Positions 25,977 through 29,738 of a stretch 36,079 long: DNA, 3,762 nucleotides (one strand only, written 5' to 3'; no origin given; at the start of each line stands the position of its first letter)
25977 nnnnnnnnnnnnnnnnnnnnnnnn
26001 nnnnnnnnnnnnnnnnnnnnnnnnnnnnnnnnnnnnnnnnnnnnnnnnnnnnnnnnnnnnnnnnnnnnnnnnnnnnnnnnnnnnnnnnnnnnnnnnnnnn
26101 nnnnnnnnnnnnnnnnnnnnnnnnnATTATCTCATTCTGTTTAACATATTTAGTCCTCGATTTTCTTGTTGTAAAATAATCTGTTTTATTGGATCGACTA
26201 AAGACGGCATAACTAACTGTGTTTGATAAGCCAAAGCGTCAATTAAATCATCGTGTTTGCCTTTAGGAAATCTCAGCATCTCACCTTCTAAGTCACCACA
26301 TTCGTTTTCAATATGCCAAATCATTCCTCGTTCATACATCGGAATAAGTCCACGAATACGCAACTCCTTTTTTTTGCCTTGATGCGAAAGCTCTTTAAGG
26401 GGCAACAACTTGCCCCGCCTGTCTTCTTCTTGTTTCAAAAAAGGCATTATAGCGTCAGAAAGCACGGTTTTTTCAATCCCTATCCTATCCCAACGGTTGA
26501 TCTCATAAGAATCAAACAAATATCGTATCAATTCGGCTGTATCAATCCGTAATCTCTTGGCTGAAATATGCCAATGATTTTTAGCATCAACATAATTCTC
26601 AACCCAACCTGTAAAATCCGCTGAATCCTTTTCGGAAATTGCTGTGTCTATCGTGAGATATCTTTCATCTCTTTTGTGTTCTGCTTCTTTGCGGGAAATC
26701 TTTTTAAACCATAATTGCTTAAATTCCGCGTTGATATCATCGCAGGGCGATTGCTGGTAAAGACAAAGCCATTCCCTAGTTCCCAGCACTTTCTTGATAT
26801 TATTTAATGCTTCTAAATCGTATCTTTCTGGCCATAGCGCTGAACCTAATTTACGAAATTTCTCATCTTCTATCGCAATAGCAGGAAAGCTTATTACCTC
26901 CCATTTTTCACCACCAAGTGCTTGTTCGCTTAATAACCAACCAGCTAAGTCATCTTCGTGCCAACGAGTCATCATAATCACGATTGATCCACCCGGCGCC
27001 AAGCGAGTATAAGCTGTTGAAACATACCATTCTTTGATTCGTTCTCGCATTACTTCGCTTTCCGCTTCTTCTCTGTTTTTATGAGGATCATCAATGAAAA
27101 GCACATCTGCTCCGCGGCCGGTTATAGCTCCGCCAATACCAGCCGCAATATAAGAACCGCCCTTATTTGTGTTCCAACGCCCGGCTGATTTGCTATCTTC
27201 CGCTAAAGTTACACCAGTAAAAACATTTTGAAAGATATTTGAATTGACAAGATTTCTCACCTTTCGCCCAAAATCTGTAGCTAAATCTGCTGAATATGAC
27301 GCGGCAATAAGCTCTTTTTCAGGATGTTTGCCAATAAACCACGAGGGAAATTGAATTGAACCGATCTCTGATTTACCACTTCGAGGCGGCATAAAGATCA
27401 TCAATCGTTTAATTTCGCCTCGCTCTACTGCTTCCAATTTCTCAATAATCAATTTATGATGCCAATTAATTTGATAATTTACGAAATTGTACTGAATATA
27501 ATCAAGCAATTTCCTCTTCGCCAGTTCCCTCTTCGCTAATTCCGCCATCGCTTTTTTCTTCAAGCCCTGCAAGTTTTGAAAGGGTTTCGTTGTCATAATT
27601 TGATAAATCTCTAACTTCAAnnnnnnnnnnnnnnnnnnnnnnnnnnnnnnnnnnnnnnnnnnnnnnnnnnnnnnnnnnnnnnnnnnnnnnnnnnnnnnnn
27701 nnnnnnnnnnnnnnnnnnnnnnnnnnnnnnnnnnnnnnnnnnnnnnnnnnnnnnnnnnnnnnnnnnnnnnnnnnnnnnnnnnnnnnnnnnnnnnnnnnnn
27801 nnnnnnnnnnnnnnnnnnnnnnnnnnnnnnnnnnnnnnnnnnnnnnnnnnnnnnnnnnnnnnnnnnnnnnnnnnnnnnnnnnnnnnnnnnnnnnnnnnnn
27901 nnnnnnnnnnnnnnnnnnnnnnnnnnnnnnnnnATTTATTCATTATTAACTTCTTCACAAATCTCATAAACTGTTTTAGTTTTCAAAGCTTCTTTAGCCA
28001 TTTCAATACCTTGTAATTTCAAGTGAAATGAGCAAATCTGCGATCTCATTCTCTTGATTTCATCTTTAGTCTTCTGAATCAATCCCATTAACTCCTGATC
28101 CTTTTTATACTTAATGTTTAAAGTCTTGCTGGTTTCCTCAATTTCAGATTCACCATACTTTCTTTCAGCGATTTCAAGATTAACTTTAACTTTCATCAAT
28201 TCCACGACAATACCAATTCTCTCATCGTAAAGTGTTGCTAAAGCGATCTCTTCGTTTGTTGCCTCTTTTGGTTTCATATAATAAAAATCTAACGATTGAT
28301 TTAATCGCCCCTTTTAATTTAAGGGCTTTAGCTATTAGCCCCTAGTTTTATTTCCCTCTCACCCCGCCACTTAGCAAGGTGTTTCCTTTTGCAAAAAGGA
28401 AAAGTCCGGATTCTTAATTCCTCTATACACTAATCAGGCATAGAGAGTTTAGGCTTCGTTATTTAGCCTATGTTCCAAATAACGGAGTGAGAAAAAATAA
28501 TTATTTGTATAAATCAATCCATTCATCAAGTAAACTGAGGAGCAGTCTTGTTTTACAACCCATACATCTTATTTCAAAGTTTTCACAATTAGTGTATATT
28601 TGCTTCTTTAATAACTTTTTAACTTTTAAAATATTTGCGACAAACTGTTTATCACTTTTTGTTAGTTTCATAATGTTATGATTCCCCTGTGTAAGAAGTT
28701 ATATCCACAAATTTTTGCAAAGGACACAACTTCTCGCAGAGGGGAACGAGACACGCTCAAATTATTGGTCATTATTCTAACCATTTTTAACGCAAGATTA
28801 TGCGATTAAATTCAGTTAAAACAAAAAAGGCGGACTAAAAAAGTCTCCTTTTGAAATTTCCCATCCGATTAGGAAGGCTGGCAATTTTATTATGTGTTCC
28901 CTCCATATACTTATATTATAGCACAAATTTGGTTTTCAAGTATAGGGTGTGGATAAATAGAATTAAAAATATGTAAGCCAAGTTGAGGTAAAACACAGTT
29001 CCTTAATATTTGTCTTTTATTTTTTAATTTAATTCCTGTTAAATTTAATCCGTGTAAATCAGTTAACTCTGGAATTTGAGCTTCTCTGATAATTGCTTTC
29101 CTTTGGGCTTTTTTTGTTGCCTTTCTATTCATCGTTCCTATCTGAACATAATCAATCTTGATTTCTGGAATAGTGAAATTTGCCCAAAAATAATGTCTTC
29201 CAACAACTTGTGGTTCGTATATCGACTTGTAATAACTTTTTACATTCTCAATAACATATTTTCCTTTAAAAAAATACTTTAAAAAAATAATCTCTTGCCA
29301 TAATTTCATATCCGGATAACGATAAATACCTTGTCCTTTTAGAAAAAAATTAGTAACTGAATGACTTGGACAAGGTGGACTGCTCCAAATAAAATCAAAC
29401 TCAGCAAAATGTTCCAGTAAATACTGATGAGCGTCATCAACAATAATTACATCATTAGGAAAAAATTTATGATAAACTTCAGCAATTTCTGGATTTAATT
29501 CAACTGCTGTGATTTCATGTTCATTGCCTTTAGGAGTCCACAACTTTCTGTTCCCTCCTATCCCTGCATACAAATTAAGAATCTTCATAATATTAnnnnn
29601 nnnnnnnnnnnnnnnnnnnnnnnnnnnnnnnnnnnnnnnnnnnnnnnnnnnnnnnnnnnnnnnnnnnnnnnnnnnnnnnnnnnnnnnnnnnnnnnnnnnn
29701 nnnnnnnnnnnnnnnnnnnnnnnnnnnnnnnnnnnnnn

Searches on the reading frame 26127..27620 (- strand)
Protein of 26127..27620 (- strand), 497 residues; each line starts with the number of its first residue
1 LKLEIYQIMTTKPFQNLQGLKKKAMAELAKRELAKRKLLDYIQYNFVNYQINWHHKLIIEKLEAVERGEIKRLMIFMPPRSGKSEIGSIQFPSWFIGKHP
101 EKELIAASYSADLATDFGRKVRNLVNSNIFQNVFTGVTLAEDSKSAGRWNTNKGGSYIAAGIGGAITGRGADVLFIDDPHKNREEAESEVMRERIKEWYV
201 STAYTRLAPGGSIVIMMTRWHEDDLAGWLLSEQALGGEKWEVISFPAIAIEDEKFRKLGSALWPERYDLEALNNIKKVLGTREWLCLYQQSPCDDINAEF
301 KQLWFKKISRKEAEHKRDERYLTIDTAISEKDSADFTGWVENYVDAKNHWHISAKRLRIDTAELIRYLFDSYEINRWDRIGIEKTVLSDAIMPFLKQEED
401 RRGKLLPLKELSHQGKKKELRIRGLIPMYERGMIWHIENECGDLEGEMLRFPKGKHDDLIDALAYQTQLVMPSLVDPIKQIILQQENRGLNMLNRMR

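Call 6: search_protein_families(library=pfam, proteins=[window:26127-27620:-], max_evalue=0.01)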
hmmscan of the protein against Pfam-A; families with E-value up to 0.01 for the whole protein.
window:26127-27620:- (497 aa): 1 family
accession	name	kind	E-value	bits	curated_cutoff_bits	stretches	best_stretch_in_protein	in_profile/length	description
PF03237.21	Terminase_6N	-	1.2e-17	64.7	22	1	75-277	2-194/215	Terminase large subunit, T4likevirus-type, N-terminal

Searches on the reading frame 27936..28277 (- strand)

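Call 6: search_protein_families(library=pfam, proteins=[window:27936-28277:-], max_evalue=0.01)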
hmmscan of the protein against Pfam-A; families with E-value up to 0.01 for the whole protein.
window:27936-28277:- (113 aa): 1 family
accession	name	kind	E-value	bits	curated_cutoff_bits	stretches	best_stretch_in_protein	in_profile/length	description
PF10704.14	DUF2508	-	0.0073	16.9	22.5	1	50-80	5-35/71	Protein of unknown function (DUF2508)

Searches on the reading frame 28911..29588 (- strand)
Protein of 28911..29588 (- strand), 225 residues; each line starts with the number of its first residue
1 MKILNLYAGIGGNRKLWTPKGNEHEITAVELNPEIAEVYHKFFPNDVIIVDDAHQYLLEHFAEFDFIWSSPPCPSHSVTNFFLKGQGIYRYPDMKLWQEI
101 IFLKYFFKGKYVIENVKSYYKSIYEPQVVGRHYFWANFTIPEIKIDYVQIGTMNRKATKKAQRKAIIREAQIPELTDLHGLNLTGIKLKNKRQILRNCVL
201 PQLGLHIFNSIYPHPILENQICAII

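Call 7: search_protein_families(library=pfam, proteins=[window:28911-29588:-], max_evalue=0.01)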
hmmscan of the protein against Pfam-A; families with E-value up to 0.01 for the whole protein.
window:28911-29588:- (225 aa): 1 family
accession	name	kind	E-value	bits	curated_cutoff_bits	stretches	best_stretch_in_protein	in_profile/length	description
PF00145.23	DNA_methylase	-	1.3e-08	35.2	22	1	1-118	1-113/324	C-5 cytosine-specific DNA methylase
